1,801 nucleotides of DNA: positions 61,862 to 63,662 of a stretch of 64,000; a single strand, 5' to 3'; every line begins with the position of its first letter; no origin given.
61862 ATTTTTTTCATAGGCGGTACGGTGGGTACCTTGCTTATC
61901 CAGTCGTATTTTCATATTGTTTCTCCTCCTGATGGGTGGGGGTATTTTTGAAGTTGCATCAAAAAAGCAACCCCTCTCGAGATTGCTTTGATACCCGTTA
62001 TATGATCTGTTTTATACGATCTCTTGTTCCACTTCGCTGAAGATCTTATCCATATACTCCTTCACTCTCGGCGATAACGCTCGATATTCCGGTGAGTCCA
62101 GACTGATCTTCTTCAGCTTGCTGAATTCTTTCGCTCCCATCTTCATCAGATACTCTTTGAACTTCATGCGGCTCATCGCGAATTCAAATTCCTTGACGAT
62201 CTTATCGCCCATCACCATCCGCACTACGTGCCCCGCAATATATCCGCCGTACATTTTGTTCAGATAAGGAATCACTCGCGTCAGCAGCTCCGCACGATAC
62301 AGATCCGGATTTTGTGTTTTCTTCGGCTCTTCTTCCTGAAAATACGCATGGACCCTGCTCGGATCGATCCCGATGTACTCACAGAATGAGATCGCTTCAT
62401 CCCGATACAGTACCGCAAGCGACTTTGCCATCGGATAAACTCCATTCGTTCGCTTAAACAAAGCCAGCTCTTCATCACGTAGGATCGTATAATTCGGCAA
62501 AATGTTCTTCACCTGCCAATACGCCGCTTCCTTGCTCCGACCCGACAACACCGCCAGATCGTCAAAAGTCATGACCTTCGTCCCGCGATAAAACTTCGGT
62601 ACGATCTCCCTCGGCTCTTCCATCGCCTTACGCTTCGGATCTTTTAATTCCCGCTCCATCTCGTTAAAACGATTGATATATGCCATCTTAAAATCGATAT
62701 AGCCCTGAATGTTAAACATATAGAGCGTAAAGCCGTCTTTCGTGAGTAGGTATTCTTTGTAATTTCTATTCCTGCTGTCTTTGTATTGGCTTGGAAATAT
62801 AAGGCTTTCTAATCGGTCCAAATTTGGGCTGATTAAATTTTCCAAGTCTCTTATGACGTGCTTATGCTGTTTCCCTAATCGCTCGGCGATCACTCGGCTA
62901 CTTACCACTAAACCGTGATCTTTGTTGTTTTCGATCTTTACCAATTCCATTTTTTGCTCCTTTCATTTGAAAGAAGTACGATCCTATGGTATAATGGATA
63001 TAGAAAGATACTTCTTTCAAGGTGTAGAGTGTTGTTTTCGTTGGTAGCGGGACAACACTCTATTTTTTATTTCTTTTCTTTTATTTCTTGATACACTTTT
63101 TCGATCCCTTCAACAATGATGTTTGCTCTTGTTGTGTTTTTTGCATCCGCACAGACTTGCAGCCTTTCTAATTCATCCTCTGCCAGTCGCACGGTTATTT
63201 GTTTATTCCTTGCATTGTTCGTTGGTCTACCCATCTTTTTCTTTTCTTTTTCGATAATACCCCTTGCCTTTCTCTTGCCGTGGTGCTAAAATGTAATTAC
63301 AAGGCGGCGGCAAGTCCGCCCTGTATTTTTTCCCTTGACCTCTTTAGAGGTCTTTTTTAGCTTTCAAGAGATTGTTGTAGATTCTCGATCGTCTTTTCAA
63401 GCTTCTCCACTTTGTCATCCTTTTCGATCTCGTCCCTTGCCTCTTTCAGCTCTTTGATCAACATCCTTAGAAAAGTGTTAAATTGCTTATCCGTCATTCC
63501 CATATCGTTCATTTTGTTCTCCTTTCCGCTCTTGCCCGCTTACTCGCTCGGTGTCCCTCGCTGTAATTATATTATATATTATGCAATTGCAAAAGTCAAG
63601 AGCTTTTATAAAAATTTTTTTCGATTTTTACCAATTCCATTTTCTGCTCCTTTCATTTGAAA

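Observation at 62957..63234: Arc/sar/ant-like layout: RHH gene, convergent mini-RNA gene and Rha-type regulator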

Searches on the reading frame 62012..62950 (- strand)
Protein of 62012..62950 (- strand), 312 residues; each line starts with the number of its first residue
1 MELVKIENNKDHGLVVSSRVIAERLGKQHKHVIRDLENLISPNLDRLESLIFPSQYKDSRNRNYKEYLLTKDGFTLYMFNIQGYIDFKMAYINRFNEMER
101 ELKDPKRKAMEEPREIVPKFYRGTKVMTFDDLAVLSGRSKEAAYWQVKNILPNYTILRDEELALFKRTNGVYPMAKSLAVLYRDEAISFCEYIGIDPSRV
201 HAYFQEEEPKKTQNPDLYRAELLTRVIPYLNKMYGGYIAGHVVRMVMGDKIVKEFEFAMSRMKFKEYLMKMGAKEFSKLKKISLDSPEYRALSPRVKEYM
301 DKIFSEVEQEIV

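Call 7: search_protein_families(library=pfam, proteins=[window:62012-62950:-], max_evalue=0.1)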
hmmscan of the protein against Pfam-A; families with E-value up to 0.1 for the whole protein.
window:62012-62950:- (312 aa): 2 families
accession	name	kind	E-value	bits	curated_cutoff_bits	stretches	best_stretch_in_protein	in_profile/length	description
PF09669.15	Phage_pRha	-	6.2e-23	81.6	29.9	1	16-100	1-91/91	Phage regulatory protein Rha (Phage_pRha)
PF10543.14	ORF6N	-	0.027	15.2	27.8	0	120-149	5-34/86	ORF6N domain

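Call 15: find_related_loci(query=window:62012-62950:-, collection=viral_contigs, flank=4000)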
Query window:62012-62950:- (312 aa) in viral_contigs; peptide patterns used: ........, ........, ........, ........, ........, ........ (x = any residue, [..] = any of these).
91 stretches matched a pattern; 88 encode a relative of the query (tblastn E <= 1e-3); the best 80 are kept; 78 distinct loci.
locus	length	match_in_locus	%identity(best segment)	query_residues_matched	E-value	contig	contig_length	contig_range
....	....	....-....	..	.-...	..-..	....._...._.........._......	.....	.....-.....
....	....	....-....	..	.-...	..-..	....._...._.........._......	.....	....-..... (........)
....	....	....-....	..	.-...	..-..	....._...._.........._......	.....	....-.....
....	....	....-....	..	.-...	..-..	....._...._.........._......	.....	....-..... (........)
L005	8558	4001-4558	49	3-191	1e-44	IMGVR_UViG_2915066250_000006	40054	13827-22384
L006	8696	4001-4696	38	3-234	2e-42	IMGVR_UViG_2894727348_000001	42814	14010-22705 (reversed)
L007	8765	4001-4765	40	3-272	6e-42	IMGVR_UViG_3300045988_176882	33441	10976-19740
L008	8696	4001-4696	39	3-234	5e-42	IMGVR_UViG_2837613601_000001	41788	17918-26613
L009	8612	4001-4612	45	10-195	8e-42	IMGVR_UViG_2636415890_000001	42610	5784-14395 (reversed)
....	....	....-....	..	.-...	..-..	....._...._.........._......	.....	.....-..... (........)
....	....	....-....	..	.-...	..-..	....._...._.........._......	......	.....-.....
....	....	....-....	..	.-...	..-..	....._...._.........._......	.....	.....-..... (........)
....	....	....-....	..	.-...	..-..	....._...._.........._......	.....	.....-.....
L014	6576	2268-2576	64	3-105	7e-38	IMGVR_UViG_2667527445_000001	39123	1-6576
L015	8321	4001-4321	64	1-107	5e-38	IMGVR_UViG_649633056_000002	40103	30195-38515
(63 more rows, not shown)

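Call 31: search_protein_families(library=phrogs, proteins=[window:62012-62950:-], max_evalue=0.001)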
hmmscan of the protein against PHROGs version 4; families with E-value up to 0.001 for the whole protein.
window:62012-62950:- (312 aa): 10 families
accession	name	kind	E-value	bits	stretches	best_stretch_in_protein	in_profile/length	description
phrog_373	-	transcription regulation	4.1e-22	80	1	2-108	86-197/373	anti-repressor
phrog_518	-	transcription regulation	4.7e-21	76.5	1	5-117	13-126/268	Rha-like transcriptional regulator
phrog_63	-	transcription regulation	5.3e-21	76.4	1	2-111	119-232/431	anti-repressor Ant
phrog_2657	-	transcription regulation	4.2e-20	73.1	1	10-110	18-120/243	transcriptional regulator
phrog_995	-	transcription regulation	1.1e-15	58.8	1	4-122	112-229/307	transcriptional regulator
phrog_10324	-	transcription regulation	1.5e-12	48.9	1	19-123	9-114/205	anti-repressor Ant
phrog_18886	-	unknown function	4.5e-12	47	1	15-106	18-114/269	-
phrog_821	-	transcription regulation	5.1e-11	43.6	1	14-107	162-256/324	transcriptional regulator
phrog_8235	-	transcription regulation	8.6e-08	33.1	1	1-104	2-107/219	anti-repressor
phrog_8244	-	unknown function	0.0003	21.1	1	59-104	201-248/383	-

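Call 38: search_dna_similar(query=window:62012-62950:-, collection=phages, mode=protein, max_rows=25)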
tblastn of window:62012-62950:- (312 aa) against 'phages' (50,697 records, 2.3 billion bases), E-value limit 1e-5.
Records with a match: 294; places in all: 299; records where one place covers at least 80% of the query: 0.
Best place of each record, by identity: 60-80% 12; <60% 282.
By first word of the organism name: Salmonella 92; Stx2a-converting 37; Staphylococcus 31; Bacillus 21; Bacteroides 17; Lactobacillus 15; Enterococcus 13; Klebsiella 9; Escherichia 8; Vibrio 7; and 20 more.
By host as written in the record: - 57; Salmonella sp. 27; Salmonella enterica subsp. enterica serovar Enteritidis 20; Salmonella enterica subsp. enterica serovar Typhimurium 11; Enterococcus faecalis 11; Klebsiella pneumoniae 8; Bacillus cereus 5; Staphylococcus aureus 5; and 105 more.
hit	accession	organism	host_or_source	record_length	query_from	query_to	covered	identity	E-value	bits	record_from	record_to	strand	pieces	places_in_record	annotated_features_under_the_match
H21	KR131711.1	Fusobacterium phage Funu2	Fusobacterium nucleatum 7_1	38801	3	162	51%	45.6%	8e-34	136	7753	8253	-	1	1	Rha family regulatory protein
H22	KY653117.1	Staphylococcus phage IME1323_01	Staphylococcus caprae IME1323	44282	1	120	38%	59.0%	1e-34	139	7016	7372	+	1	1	antirepressor protein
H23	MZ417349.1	Staphylococcus phage PG-2021_89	Staphylococcus epidermidis NCC 100655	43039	1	105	34%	67.0%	2e-37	147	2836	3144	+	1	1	record has no annotation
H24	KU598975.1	Staphylococcus phage CNPx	Staphylococcus epidermidis LM1680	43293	1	105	34%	67.0%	2e-37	147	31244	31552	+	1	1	antirepressor protein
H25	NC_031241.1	Staphylococcus phage CNPx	Staphylococcus epidermidis LM1680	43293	1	105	34%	67.0%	2e-37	147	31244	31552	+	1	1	regulatory protein/antirepressor Ant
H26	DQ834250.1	Staphylococcus phage PH15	HER 414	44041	1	105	34%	67.0%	2e-37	147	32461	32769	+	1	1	putative antirepressor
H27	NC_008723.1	Staphylococcus phage PH15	Staphylococcus epidermidis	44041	1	105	34%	67.0%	2e-37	147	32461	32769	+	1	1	regulatory protein/antirepressor Ant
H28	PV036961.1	Staphylococcus phage vB_SepS_E72m5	Staphylococcus epidermidis 1457 ...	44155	1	105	34%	67.0%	2e-37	147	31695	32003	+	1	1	antirepressor Ant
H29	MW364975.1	Staphylococcus virus vB_SepS_E72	Staphylococcus epidermidis E72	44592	1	105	34%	67.0%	2e-37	147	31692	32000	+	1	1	antirepressor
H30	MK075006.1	Staphylococcus phage phiSP119-3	Staphylococcus pseudintermedius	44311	1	104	33%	62.9%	1e-31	130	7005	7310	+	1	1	antirepressor protein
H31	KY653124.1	Staphylococcus phage IME1367_01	Staphylococcus warneri IME1367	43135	1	103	33%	61.2%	3e-32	132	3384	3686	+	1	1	antirepressor protein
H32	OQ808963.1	Fusobacterium phage vB_FnuS_FNU2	Fusobacterium nucleatum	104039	4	104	32%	61.2%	2e-25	112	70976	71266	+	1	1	putative antirepressor protein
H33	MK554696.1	Fusobacterium phage Fnu1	Fusobacterium nucleatum ATCC 10953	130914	4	104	32%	61.2%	2e-25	112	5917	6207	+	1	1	hypothetical protein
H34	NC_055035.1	Fusobacterium phage Fnu1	Fusobacterium nucleatum ATCC 10953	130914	4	104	32%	61.2%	2e-25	112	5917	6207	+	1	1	Rha-like transcriptional regulator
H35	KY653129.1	Staphylococcus phage IME1365_01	Staphylococcus haemolyticus IME1365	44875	1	105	34%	55.2%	2e-32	132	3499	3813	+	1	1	antirepressor protein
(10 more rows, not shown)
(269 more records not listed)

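Call 40: get_annotated_region(hit=H21, flank=2500)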
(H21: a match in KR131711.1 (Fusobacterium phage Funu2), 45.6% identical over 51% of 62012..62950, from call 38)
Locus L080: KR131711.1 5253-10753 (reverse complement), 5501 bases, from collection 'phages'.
description: Fusobacterium phage Funu2 supercont1.1, partial genome.
organism: Fusobacterium phage Funu2 (NCBI taxid 1640978)
taxonomy: Viruses; Duplodnaviria; Heunggongvirae; Uroviricota; Caudoviricetes
host: Fusobacterium nucleatum 7_1; source: -; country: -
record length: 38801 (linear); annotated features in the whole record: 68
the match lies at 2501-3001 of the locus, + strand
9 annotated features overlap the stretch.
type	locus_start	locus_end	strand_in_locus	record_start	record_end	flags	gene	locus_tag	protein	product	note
CDS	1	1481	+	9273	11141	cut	-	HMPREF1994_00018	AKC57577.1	hypothetical protein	-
CDS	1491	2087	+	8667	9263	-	-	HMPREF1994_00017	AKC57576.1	hypothetical protein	-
CDS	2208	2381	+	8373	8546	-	-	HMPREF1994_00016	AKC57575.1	hypothetical protein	-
CDS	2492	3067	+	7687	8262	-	-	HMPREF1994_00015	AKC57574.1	Rha family regulatory protein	-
CDS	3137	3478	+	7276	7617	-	-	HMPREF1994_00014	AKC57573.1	hypothetical protein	-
CDS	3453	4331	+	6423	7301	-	-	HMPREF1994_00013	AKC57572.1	hypothetical protein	-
CDS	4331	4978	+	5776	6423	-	-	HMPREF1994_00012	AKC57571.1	hypothetical protein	-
CDS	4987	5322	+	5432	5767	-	-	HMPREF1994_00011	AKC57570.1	hypothetical protein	-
CDS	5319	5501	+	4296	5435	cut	-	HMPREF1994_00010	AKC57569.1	baseplate J family protein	-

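Call 51: find_related_loci(query=window:62012-62950:-, collection=genome_contigs, flank=2500)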
Query window:62012-62950:- (312 aa) in genome_contigs; peptide patterns used: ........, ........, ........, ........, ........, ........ (x = any residue, [..] = any of these).
43 stretches matched a pattern; 23 encode a relative of the query (tblastn E <= 1e-3); 23 distinct loci.
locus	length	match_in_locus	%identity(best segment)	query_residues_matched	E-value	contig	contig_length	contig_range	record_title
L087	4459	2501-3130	46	2-208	1e-48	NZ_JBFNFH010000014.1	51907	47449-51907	Helcococcus bovis strain KG197 14, whole genome shotgun sequence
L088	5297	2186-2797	43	3-206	1e-43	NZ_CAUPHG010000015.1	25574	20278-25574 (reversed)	MAG: uncultured Anaerococcus sp. isolate SRR17798758_bin.17_MetaWRAP_v1.3_MAG ERZ21776721.227, whole genome shotgun sequ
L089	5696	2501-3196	38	3-234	4e-43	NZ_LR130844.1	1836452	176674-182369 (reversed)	Anaerococcus vaginimassiliensis strain Marseille-P4512, whole genome shotgun sequence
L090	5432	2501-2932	53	1-140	9e-43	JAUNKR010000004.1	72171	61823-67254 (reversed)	MAG: Peptostreptococcaceae bacterium isolate S30M_Sa_54 NODE_211_length_72171_cov_14.621901, whole genome shotgun sequen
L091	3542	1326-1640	67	4-110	6e-41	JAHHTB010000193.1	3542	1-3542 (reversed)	MAG: Fusobacterium sp. isolate MAG071 MAG071_194, whole genome shotgun sequence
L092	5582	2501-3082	45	10-195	2e-39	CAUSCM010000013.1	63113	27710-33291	MAG TPA_asm: uncultured Fusobacterium sp. isolate ERR9969214_bin.14_MetaWRAP_v1.3_MAG genome assembly, contig: ERZ216161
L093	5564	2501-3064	42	3-195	7e-39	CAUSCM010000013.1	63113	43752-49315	MAG TPA_asm: uncultured Fusobacterium sp. isolate ERR9969214_bin.14_MetaWRAP_v1.3_MAG genome assembly, contig: ERZ216161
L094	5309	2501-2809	64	3-105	1e-38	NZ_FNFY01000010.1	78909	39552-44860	Lacicoccus qingdaonensis strain CGMCC 1.8895, whole genome shotgun sequence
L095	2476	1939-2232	71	4-103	4e-38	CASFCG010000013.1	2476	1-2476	uncultured Cetobacterium sp. isolate CO.O82.metabat-bins.445 genome assembly, contig: CO.O82.metabat-bins.445.fa_k141_10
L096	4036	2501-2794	67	1-100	1e-35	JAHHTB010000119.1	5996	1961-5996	MAG: Fusobacterium sp. isolate MAG071 MAG071_119, whole genome shotgun sequence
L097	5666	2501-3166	39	4-204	2e-35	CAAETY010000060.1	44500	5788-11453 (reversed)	MAG TPA_asm: Peptococcaceae bacterium, isolate HGM14211, WGS project CAAETY010000000 data, contig: ERS608579_47_k95_6802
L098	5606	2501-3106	39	4-194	9e-35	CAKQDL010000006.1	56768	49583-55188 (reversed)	MAG: uncultured Peptococcaceae bacterium isolate REFINED_METABAT215_TOP10_CONTIGS_1500_ASSEMBLY_K77_MERGED__Hadza_PheChl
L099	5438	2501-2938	50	4-149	6e-35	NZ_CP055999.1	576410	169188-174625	Fusobacterium sp. SB021 chromosome 2, complete sequence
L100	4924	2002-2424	51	1-127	1e-32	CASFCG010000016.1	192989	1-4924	uncultured Cetobacterium sp. isolate CO.O82.metabat-bins.445 genome assembly, contig: CO.O82.metabat-bins.445.fa_k141_25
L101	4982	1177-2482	39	3-195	1e-32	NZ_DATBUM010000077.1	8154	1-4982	MAG: Fusobacterium sp. isolate SMAG_U7483 k141_341668, whole genome shotgun sequence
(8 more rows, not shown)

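Call 66: get_annotated_region(hit=H27, flank=1500)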
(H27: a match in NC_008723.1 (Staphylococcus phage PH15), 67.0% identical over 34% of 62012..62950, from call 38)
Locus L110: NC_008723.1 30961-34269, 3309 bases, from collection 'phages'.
description: Staphylococcus phage PH15, complete genome.
organism: Staphylococcus phage PH15 (NCBI taxid 2913977)
taxonomy: Viruses; Duplodnaviria; Heunggongvirae; Uroviricota; Caudoviricetes; Rockefellervirus; Rockefellervirus PH15
host: Staphylococcus epidermidis; source: -; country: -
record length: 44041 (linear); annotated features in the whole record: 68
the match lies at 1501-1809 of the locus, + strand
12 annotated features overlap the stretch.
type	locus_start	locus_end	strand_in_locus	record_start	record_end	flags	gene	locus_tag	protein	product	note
CDS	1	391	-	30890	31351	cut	-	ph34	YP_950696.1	metallo-protease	-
CDS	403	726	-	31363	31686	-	-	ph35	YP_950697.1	transcriptional regulator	-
CDS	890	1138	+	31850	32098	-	-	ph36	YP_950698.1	helix-turn-helix domain-containing protein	-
CDS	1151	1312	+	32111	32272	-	-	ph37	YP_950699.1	hypothetical protein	-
CDS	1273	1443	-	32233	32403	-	-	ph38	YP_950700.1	hypothetical protein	-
CDS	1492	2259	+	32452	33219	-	-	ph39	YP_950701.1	regulatory protein/antirepressor Ant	-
CDS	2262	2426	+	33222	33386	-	-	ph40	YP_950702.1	hypothetical protein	-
CDS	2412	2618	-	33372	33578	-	-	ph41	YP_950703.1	hypothetical protein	-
CDS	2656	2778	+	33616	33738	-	-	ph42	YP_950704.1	hypothetical protein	-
CDS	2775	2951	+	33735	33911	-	-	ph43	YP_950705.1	hypothetical protein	-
CDS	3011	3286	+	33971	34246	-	-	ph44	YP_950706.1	hypothetical protein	-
CDS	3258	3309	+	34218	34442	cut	-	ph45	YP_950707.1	DUF2483 family protein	-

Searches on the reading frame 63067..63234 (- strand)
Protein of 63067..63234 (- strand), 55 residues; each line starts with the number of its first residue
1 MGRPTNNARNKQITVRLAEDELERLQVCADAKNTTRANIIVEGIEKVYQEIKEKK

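Call 7: search_protein_families(library=pfam, proteins=[window:63067-63234:-], max_evalue=0.1)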
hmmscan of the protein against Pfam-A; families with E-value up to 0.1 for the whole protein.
window:63067-63234:- (55 aa): 3 families
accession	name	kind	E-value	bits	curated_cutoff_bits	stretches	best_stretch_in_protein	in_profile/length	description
PF21983.2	NikA-like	-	0.0082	16.7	27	1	9-35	3-29/72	Mobilization protein NikA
PF19807.5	DUF6290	-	0.026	15.2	27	1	13-40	4-31/72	Family of unknown function (DUF6290)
PF01402.27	RHH_1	-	0.066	13.6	20.5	1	13-40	2-29/39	Ribbon-helix-helix protein, copG family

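Call 31: search_protein_families(library=phrogs, proteins=[window:63067-63234:-], max_evalue=0.001)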
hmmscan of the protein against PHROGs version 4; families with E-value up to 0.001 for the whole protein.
window:63067-63234:- (55 aa): 2 families
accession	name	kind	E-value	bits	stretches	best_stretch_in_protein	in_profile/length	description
phrog_876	-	transcription regulation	7.9e-13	49.5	1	1-54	58-111/239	transcriptional repressor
phrog_13376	-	unknown function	0.00033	22.2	1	11-50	4-43/56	-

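Call 47: search_solved_structures(query=A1, max_evalue=10, show_alignments=2)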
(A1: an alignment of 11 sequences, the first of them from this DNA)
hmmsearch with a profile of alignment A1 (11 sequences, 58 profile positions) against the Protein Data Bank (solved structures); distinct sequences matched with E-value up to 10: 30.
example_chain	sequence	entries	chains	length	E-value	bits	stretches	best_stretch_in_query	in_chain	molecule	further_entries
2kel_A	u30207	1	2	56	0.00018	24.6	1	20-55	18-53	Uncharacterized protein 56B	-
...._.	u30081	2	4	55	0.00093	22.3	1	6-55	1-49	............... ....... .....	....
1b01_A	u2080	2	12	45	0.018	18.2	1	16-56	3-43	TRANSCRIPTIONAL REPRESSOR COPG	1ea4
2cpg_A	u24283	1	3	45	0.022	17.9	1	16-54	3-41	TRANSCRIPTIONAL REPRESSOR COPG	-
5cwg_A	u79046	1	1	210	0.09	15.9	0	25-57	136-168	Designed helical repeat protein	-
5ytp_A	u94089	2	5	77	0.15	15.2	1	15-57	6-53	TTHA0139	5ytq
5cwc_A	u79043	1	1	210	0.16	15.1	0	25-57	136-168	Designed helical repeat protein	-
3j0k_L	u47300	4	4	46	0.57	13.4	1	32-46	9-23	DNA-directed RNA polymerases I, II, and III 7.7 kDa polypeptide | DNA-DIRECTED RNA POLYMERASES I, II, AND III SUBUNIT RPABC4, RPB12 | DNA-directed RNA polymeras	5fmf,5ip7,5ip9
8h9f_M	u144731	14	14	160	0.61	13.3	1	21-45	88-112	ATP synthase subunit d, mitochondrial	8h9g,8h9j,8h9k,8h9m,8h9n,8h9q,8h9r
36ro_C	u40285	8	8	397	0.65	13.2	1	24-44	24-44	DNA-directed RNA polymerase subunit Rpo1C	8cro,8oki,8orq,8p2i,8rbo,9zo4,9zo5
1p94_A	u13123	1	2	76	0.66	13.2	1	12-56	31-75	plasmid partition protein ParG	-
6j5i_d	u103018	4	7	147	0.67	13.1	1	23-44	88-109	ATP synthase subunit d, mitochondrial | ATP synthase peripheral stalk subunit d, mitochondrial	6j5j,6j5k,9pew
9lew_A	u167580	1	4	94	0.71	13.1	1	12-45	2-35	DNA-damage-inducible protein J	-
6zna_Ad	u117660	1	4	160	0.8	12.9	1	23-44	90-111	ATP synthase subunit d, mitochondrial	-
8qma_H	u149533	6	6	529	0.8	12.9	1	3-26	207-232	PAP5 | PAP5, pTAC12, HEMERA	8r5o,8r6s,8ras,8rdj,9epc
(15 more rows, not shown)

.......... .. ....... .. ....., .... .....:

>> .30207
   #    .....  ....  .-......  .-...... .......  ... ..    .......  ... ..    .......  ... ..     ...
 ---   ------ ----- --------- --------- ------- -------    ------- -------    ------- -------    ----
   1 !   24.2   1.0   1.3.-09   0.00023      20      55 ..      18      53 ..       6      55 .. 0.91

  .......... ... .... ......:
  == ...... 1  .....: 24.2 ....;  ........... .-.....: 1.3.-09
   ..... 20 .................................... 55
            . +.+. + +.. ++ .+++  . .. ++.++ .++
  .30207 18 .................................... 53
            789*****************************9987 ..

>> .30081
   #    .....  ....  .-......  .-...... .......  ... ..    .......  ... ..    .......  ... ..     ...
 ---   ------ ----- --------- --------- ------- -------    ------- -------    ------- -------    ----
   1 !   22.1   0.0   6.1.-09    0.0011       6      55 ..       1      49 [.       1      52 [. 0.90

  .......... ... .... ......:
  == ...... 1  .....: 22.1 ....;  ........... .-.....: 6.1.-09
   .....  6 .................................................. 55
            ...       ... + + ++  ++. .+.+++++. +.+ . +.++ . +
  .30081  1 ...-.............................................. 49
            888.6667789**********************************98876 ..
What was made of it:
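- On pMV158-type CopG/RNAII control: The profile of 11 homologues hits ORF56 (9e-4), 2kel (1.8e-4) and CopG (0.018) (call 47).
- On P22 immI (Arc/sar/Ant): The best matches are CopG and ORF56-type proteins (call 47).
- Closest known: pMV158 CopG / RNAII / repB dual control. Same: The RHH profile here matches CopG (E 0.018) and ORF56 of pRN1 (E 9e-4) (call 47).
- Checked: A profile of 11 homologues hits solved RHH proteins: 2kel at 1.8e-4, ORF56 of pRN1 at 9e-4, and CopG at 0.018 (call 47).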

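Call 48: search_protein_families(library=pfam, alignment_id=A1, max_evalue=0.1)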
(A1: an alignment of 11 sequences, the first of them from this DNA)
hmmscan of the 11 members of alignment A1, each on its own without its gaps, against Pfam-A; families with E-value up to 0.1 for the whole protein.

A. member 1, seq(55 aa): 3 families
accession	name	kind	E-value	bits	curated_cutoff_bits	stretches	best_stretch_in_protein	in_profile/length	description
PF21983.2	NikA-like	-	0.0082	16.7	27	1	9-35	3-29/72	Mobilization protein NikA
PF19807.5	DUF6290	-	0.026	15.2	27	1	13-40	4-31/72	Family of unknown function (DUF6290)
PF01402.27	RHH_1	-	0.066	13.6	20.5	1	13-40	2-29/39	Ribbon-helix-helix protein, copG family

B. families by the number of members that match (of 11 scanned): 13 families
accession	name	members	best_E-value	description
PF01402.27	RHH_1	5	1e-05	Ribbon-helix-helix protein, copG family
PF12651.13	RHH_3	4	8.2e-05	Ribbon-helix-helix domain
PF21983.2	NikA-like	4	0.0016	Mobilization protein NikA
PF19807.5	DUF6290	4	0.0016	Family of unknown function (DUF6290)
PF19514.5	MobC_2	2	0.0097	MobC-like protein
PF10723.15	RepB-RCR_reg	1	0.00066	Replication regulatory protein RepB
PF12441.14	CopG_antitoxin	1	0.0029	CopG antitoxin of type II toxin-antitoxin system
PF04221.18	RelB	1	0.019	RelB antitoxin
PF08279.18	HTH_11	1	0.024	HTH domain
PF19891.5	DUF6364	1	0.042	Family of unknown function (DUF6364)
PF05974.18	DUF892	1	0.045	Domain of unknown function (DUF892)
PF24485.1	zf-C2H2_DHX34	1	0.063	DHX34-like, C2H2-type zinc finger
PF05509.17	TraY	1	0.071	TraY domain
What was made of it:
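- On pMV158-type CopG/RNAII control: Pfam RHH_1 is matched by 5 of 11 members, best E 1e-5 (call 48).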

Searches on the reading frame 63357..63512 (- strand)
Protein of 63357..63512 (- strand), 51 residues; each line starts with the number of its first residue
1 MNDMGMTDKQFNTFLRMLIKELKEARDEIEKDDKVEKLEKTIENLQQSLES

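Call 7: search_protein_families(library=pfam, proteins=[window:63357-63512:-], max_evalue=0.1)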
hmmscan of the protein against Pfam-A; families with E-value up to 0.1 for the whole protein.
window:63357-63512:- (51 aa): 4 families
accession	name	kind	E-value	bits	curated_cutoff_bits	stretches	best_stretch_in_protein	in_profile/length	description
PF24423.1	OVT1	-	0.012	16.4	30.9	1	10-46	64-98/100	Major antigen, helical domain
PF01895.24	PhoU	-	0.023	15.5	23.5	1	6-45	7-47/89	PhoU domain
PF12018.13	FAP206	-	0.036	13.8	33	1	4-51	54-99/272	Domain of unknown function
PF12725.13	DUF3810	-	0.038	13.8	28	1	6-49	99-140/311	Protein of unknown function (DUF3810)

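Call 31: search_protein_families(library=phrogs, proteins=[window:63357-63512:-], max_evalue=0.001)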
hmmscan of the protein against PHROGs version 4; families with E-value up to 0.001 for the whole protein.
window:63357-63512:- (51 aa): 0 families
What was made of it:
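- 63357..63512 (-): 51-aa ORF of unknown function, the first gene of the operon. No family hit (calls 7, 31).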
